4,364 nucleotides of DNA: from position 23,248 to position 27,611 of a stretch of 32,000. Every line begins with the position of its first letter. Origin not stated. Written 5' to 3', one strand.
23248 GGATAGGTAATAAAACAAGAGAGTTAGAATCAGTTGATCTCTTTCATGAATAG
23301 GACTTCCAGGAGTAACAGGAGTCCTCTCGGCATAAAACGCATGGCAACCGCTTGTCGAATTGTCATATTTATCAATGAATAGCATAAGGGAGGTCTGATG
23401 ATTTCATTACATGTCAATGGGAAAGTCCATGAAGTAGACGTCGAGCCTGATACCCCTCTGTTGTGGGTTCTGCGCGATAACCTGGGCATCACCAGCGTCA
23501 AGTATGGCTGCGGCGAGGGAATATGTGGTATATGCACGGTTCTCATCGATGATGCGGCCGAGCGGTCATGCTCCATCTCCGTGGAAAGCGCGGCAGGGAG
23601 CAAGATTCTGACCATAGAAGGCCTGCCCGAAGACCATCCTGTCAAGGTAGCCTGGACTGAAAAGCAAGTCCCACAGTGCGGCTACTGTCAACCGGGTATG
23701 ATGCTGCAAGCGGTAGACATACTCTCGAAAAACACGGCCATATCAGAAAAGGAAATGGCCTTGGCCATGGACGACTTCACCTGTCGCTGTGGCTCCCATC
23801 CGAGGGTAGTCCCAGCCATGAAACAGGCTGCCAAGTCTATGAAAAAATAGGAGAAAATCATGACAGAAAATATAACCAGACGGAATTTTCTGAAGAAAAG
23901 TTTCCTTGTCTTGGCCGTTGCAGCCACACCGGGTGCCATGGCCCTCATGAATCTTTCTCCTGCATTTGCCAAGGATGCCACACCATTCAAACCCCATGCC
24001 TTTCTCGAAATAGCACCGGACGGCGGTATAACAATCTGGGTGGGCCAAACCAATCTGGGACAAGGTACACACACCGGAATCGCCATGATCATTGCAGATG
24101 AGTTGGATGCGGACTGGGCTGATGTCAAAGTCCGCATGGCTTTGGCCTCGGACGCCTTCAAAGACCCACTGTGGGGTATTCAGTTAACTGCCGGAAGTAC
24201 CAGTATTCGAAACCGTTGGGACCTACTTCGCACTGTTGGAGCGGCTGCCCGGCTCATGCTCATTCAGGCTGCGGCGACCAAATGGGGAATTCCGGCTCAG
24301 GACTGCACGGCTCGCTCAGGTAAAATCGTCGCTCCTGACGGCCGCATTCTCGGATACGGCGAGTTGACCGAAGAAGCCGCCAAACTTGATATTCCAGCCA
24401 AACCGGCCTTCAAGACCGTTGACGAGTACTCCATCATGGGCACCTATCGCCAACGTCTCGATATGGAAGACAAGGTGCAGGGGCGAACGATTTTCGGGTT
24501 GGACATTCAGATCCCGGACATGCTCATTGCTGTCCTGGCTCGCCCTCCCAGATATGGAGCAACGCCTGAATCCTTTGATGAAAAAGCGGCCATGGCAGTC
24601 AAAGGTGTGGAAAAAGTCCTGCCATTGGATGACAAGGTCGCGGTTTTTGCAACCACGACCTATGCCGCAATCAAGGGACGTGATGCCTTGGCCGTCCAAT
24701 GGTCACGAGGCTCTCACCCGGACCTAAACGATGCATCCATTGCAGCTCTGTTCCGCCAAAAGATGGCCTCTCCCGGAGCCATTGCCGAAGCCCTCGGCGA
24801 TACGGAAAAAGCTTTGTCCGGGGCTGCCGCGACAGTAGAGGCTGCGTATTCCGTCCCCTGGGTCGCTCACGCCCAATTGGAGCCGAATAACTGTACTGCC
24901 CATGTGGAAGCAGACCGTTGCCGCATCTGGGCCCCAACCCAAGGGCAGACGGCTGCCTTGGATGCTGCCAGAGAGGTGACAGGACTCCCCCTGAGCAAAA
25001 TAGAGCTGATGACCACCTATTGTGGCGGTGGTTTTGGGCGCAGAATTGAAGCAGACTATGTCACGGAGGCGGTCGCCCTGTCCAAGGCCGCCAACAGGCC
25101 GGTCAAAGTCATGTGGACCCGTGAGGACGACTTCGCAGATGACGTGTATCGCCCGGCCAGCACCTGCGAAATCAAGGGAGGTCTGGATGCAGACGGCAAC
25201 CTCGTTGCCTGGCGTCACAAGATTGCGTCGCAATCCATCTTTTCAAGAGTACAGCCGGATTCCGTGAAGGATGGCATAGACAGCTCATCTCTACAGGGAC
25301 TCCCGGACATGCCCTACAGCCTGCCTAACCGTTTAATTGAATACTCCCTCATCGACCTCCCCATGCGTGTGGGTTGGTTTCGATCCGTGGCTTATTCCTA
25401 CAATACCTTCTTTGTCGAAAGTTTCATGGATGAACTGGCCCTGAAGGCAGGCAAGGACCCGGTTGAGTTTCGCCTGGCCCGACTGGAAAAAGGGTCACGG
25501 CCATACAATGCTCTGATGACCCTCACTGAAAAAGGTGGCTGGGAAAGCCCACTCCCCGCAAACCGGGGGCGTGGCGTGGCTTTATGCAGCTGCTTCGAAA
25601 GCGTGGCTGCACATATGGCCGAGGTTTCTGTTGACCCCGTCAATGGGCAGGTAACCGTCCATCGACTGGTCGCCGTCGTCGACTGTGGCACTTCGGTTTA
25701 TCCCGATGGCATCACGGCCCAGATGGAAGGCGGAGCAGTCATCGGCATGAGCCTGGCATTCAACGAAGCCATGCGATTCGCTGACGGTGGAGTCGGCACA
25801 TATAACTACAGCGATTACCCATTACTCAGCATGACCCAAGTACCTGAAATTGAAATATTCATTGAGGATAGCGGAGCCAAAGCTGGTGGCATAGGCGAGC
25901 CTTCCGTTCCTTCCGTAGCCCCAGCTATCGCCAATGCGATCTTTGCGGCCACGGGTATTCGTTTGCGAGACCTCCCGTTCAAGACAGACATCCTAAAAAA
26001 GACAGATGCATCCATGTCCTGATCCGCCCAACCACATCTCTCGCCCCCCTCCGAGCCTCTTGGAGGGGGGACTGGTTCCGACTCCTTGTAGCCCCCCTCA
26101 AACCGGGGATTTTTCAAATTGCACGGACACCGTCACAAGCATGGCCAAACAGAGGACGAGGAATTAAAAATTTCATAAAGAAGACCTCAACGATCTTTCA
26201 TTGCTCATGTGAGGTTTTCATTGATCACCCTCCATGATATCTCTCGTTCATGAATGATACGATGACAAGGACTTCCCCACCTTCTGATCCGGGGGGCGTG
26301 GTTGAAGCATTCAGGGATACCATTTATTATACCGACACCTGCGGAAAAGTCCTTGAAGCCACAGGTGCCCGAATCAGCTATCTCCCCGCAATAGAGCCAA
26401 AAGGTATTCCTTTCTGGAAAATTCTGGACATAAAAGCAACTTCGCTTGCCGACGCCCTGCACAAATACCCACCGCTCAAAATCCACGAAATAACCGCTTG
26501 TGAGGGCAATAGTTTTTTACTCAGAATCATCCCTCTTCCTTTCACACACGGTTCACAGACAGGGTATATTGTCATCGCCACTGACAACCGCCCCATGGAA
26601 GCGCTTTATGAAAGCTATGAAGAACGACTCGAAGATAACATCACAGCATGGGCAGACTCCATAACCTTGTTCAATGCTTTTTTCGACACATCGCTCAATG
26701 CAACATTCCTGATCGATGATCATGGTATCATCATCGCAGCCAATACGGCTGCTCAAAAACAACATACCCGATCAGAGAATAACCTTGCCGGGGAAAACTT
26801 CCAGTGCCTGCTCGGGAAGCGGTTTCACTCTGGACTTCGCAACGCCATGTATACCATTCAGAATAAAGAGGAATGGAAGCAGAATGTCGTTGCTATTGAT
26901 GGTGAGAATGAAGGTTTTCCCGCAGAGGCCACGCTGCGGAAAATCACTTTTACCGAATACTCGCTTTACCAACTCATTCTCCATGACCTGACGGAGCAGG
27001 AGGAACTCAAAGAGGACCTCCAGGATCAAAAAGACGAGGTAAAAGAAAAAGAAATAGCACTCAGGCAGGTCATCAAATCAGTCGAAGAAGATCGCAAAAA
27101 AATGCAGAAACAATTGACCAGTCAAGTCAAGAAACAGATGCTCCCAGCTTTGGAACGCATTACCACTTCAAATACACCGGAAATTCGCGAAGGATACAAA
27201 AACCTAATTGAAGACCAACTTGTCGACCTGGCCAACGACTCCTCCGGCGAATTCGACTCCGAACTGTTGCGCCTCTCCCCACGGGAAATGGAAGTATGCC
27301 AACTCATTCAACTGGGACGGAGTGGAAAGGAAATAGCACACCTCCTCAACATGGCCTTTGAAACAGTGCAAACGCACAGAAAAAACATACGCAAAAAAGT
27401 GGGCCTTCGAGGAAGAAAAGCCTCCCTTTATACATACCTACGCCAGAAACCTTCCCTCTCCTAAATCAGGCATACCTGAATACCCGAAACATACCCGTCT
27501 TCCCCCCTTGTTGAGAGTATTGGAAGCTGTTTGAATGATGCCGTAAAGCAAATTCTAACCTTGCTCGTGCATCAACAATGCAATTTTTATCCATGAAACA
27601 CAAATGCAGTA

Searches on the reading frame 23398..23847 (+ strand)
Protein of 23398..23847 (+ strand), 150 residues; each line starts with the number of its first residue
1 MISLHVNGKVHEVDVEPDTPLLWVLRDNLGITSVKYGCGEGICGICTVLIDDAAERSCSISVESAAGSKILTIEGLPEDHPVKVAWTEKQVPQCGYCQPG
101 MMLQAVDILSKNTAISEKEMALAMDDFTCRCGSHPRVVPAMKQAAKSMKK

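Call 7: search_protein_families(library=pfam, proteins=[window:23398-23847:+], max_evalue=0.001)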
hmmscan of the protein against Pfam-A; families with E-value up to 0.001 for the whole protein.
window:23398-23847:+ (150 aa): 3 families
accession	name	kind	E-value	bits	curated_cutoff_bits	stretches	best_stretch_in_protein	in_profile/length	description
PF01799.25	Fer2_2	-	2.7e-20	72.7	30.3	1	72-142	1-75/75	[2Fe-2S] binding domain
PF00111.32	Fer2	-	7.5e-10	39.1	21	1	5-57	2-54/77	2Fe-2S iron-sulfur cluster binding domain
PF13085.11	Fer2_3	-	1.2e-06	29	27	1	33-78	47-91/107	2Fe-2S iron-sulfur cluster binding domain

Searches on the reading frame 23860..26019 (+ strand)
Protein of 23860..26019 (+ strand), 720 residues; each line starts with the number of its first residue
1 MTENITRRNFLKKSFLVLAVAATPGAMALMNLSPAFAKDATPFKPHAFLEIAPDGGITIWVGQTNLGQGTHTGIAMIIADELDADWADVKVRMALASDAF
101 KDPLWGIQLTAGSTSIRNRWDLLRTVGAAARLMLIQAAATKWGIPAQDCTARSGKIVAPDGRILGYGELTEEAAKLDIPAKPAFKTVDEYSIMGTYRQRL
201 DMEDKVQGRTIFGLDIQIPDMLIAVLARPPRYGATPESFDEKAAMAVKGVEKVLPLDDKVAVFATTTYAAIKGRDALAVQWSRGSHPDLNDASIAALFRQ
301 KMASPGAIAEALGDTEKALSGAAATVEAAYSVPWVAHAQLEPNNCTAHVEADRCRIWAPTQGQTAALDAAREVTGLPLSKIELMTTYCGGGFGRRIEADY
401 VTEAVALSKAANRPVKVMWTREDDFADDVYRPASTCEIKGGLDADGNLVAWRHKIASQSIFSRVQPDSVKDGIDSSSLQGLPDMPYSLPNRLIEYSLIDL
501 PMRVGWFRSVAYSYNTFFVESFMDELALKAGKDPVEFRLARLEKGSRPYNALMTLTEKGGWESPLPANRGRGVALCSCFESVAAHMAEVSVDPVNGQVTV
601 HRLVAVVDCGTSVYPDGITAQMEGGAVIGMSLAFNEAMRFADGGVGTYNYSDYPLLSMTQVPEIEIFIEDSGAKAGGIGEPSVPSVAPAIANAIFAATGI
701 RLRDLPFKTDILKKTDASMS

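Call 7: search_protein_families(library=pfam, proteins=[window:23860-26019:+], max_evalue=0.001)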
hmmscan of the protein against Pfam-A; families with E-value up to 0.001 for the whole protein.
window:23860-26019:+ (720 aa): 2 families
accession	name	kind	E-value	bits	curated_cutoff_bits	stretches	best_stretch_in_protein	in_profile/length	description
PF02738.23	MoCoBD_1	-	4.8e-37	127.8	27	1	310-539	11-241/244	Molybdopterin cofactor-binding domain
PF20256.3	MoCoBD_2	-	1.8e-33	116.7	27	2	553-662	175-283/283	Molybdopterin cofactor-binding domain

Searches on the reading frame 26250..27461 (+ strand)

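Call 7: search_protein_families(library=pfam, proteins=[window:26250-27461:+], max_evalue=0.001)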
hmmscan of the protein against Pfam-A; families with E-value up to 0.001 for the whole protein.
window:26250-27461:+ (404 aa): 2 families
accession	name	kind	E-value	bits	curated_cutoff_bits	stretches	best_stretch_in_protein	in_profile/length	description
PF13426.13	PAS_9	-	4.2e-12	46.7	27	1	150-249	2-103/103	PAS domain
PF00196.25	GerE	-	3.2e-11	43.1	23.5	1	342-390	3-51/57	Bacterial regulatory proteins, luxR family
